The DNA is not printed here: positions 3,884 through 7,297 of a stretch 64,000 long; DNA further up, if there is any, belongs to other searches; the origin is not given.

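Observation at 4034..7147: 1037-aa one-component regulator: AraC HTH + CBM-like module + degenerate GDPD-like domain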

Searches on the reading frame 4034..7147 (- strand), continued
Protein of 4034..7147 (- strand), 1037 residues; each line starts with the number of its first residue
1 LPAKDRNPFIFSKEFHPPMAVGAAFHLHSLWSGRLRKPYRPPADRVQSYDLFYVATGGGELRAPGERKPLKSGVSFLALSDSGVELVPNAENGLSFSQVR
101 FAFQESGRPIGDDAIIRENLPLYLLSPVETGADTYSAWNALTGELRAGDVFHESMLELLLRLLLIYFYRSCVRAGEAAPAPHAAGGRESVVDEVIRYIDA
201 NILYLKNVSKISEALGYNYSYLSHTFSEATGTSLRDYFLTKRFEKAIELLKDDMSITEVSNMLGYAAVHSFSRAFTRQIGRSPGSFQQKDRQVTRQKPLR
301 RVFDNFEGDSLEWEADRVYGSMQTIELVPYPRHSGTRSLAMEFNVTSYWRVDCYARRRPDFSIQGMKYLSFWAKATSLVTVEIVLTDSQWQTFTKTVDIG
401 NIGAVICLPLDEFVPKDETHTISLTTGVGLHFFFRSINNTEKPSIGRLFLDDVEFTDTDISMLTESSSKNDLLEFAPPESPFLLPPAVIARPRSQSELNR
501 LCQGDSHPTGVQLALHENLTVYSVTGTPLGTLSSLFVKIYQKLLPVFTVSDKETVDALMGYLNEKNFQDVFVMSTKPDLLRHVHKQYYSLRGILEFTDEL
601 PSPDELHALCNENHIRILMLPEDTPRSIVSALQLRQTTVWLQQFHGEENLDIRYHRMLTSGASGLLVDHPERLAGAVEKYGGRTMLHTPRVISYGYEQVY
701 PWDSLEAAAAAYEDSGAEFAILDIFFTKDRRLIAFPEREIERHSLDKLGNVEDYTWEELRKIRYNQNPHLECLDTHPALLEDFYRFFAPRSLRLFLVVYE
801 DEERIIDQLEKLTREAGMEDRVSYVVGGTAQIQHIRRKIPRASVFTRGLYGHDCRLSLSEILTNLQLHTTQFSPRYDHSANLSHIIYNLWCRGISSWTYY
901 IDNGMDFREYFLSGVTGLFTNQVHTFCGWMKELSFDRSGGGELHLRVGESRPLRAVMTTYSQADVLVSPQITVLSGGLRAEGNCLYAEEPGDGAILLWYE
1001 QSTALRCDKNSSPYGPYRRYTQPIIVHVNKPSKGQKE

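Call 77: find_related_loci(query=A5, collection=metagenome_contigs, flank=6000)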
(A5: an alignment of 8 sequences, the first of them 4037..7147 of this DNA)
Query A5 (1037 aa) in metagenome_contigs; peptide patterns used: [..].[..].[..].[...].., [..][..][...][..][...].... (x = any residue, [..] = any of these).
599 stretches matched a pattern (row limit reached: there are more); 156 encode a relative of the query (tblastn E <= 1e-3); the best 80 are kept; 80 distinct loci.
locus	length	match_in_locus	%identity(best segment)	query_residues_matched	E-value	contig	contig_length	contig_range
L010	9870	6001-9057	55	2-1026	0e+0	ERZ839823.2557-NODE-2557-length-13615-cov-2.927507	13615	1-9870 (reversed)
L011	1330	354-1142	46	1-265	8e-66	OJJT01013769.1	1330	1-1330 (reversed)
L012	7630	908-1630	31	49-287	3e-27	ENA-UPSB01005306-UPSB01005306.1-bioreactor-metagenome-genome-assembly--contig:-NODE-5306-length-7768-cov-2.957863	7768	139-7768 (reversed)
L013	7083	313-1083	27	48-299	1e-25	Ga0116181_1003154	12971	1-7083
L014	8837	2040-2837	27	25-289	7e-22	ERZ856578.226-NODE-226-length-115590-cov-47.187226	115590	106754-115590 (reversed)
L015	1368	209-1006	27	25-289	1e-22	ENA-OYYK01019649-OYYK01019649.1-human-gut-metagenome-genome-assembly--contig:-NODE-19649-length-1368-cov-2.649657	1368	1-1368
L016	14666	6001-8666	27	25-291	1e-21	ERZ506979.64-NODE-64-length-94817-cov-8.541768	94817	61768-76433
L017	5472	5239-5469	49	188-263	4e-16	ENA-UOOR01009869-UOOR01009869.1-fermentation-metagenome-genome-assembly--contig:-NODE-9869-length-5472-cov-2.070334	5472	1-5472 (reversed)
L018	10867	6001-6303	34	190-289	2e-12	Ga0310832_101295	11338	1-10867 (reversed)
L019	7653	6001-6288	35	193-287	9e-12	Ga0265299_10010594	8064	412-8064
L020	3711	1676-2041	32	172-296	2e-11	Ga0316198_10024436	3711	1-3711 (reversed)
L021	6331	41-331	34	194-289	2e-10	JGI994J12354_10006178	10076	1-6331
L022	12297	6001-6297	34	191-288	3e-10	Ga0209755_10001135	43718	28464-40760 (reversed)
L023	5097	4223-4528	27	188-288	4e-10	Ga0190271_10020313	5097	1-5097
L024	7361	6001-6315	29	188-291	1e-9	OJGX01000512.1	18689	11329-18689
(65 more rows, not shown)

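Call 93: search_protein_families(library=padloc, proteins=[window:4037-7147:-], max_evalue=0.01)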
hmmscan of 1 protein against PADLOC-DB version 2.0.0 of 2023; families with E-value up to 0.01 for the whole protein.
window:4037-7147:- (1037 aa): 0 families
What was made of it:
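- Tried and rejected: A defence-system reading found no PADLOC hit (call 93).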
